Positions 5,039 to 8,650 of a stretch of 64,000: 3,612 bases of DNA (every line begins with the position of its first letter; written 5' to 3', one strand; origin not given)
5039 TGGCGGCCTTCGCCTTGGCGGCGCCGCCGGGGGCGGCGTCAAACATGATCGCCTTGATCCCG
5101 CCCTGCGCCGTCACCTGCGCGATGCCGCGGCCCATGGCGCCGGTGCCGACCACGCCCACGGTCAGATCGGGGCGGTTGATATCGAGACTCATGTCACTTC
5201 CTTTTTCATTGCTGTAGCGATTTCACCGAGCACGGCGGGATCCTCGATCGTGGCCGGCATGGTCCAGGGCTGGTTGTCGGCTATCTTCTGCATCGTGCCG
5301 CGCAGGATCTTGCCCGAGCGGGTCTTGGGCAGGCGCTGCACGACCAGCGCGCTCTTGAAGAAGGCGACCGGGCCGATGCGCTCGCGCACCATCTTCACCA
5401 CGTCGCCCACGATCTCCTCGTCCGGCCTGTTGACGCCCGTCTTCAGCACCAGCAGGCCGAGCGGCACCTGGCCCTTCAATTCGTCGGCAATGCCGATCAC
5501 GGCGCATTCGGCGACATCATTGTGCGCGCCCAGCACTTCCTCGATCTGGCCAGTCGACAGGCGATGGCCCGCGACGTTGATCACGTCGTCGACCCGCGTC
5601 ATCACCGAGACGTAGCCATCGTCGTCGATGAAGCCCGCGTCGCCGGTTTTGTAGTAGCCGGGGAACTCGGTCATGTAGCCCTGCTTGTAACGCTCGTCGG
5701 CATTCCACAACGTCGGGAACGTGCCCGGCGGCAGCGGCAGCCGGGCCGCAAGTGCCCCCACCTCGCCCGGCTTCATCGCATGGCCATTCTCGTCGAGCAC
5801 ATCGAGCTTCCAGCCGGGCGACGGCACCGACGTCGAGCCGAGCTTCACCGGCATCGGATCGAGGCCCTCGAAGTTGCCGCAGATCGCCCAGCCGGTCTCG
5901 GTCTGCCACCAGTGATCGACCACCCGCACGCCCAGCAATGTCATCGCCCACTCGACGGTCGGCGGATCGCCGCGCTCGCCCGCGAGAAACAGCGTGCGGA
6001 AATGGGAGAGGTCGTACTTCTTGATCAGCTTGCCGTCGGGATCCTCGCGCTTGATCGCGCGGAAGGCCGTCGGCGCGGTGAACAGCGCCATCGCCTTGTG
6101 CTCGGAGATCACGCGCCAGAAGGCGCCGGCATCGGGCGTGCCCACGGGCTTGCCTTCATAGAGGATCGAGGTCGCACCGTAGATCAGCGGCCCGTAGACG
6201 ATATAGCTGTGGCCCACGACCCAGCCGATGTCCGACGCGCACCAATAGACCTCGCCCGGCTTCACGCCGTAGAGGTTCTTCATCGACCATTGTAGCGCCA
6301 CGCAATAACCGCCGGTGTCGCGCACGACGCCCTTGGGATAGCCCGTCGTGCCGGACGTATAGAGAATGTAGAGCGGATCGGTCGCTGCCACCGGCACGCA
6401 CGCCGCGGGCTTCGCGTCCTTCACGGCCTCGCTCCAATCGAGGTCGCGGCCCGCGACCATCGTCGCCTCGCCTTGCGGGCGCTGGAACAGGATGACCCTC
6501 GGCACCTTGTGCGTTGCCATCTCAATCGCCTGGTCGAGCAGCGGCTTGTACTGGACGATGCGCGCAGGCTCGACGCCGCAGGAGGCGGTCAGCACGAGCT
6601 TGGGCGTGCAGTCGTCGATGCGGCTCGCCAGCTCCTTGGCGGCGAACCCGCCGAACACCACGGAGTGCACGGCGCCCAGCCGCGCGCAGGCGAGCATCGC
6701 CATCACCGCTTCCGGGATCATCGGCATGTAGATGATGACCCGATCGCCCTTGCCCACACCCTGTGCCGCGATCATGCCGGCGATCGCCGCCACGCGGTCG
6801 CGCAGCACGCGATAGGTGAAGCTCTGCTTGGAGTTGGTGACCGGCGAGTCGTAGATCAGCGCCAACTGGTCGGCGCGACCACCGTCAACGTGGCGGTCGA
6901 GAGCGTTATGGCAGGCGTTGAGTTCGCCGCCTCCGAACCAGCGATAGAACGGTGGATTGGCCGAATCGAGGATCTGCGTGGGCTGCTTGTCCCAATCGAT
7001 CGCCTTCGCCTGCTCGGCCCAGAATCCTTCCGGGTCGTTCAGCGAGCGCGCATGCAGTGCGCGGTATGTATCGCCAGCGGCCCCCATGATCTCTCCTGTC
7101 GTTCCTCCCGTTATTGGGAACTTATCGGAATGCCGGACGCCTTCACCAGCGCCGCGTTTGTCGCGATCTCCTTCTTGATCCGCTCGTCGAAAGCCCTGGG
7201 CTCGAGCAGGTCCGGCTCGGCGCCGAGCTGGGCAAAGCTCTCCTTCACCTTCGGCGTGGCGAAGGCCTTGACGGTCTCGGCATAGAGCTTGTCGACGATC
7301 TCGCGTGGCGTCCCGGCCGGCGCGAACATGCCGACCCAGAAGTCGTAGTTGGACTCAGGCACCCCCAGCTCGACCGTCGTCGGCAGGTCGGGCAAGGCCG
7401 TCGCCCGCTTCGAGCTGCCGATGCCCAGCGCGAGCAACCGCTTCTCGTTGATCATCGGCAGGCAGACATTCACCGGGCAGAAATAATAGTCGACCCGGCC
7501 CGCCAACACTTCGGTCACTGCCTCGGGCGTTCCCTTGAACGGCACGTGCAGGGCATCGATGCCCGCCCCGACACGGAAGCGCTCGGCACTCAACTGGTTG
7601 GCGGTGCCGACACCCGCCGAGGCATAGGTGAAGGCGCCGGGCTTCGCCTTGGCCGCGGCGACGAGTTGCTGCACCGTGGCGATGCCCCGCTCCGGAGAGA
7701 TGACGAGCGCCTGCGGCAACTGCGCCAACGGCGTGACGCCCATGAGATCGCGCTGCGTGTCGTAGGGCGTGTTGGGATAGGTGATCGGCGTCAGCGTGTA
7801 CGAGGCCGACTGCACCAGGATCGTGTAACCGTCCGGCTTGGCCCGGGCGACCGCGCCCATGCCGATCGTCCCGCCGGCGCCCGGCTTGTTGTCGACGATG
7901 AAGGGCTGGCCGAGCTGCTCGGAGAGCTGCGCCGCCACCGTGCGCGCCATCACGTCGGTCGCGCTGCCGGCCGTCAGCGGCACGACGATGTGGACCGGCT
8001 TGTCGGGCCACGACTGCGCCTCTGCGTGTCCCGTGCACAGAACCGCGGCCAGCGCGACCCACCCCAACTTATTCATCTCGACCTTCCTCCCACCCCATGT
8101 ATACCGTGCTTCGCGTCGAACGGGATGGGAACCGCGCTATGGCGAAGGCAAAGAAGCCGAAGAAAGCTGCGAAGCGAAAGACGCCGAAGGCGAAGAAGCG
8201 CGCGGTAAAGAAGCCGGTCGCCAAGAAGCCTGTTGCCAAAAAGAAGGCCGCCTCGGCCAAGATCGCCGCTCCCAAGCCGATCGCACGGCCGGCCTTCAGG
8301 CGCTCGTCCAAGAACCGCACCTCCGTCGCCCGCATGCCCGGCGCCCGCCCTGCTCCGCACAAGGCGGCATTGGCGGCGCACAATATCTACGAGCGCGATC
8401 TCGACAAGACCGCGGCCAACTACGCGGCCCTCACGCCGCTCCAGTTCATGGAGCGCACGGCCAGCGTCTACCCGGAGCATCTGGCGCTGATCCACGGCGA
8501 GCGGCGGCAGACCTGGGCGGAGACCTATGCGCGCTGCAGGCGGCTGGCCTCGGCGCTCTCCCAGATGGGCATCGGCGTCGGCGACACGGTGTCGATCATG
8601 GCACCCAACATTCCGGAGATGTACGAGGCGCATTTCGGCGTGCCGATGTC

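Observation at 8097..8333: Histone-H1/AlgP-like KAKKP repeat tract fused in frame to an acyl-CoA synthetase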

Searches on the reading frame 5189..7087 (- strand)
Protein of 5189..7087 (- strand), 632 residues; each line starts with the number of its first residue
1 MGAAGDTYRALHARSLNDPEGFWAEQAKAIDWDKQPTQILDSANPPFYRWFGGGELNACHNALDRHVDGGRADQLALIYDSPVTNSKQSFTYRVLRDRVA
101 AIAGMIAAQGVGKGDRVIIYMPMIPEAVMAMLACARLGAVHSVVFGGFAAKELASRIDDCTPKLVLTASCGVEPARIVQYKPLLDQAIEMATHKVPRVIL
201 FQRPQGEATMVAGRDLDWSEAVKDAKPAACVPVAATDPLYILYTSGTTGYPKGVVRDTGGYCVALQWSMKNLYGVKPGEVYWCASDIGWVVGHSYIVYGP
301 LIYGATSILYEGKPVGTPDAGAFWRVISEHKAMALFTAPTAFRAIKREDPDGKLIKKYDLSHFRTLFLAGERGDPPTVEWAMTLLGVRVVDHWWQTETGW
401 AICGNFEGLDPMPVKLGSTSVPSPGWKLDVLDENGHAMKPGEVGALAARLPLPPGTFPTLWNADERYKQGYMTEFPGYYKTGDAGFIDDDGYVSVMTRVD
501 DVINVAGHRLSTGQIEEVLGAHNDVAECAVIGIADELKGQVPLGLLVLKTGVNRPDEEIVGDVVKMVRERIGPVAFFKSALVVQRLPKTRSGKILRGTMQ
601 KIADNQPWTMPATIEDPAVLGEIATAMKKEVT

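Call 3: search_protein_families(library=pfam, proteins=[window:5189-7087:-], max_evalue=0.01)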
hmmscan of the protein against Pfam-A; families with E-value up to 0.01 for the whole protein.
window:5189-7087:- (632 aa): 3 families
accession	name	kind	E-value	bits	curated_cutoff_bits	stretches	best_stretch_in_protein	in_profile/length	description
PF00501.34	AMP-binding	-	6.7e-74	249.4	29.9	1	71-449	8-375/384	AMP-binding enzyme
PF16177.11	ACAS_N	-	1.3e-24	86.2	27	1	8-62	1-55/55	Acetyl-coenzyme A synthetase N-terminus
PF13193.12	AMP-binding_C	-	4.8e-23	82.3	24.5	1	514-593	1-76/76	AMP-binding enzyme C-terminal domain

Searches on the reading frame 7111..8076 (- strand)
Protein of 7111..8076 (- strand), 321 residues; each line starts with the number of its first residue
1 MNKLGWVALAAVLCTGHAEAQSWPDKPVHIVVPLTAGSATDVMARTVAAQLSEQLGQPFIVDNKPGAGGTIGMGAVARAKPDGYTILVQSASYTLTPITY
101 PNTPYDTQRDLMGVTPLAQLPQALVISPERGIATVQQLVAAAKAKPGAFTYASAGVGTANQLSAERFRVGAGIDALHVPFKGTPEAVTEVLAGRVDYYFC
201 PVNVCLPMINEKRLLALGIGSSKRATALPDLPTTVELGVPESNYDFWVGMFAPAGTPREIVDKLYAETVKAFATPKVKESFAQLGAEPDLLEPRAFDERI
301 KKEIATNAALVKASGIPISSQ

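Call 3: search_protein_families(library=pfam, proteins=[window:7111-8076:-], max_evalue=0.01)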
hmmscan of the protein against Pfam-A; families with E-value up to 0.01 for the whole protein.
window:7111-8076:- (321 aa): 1 family
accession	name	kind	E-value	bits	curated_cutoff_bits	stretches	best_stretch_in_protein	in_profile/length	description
PF03401.19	TctC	-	3.4e-73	247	27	1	44-315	2-273/274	Tripartite tricarboxylate transporter family receptor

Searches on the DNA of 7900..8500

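Call 64: search_rna_families(source=window, start=7900, end=8500, threshold=evalue, max_evalue=1)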
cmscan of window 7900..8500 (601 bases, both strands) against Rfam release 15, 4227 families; matches with E-value up to 1: 0.
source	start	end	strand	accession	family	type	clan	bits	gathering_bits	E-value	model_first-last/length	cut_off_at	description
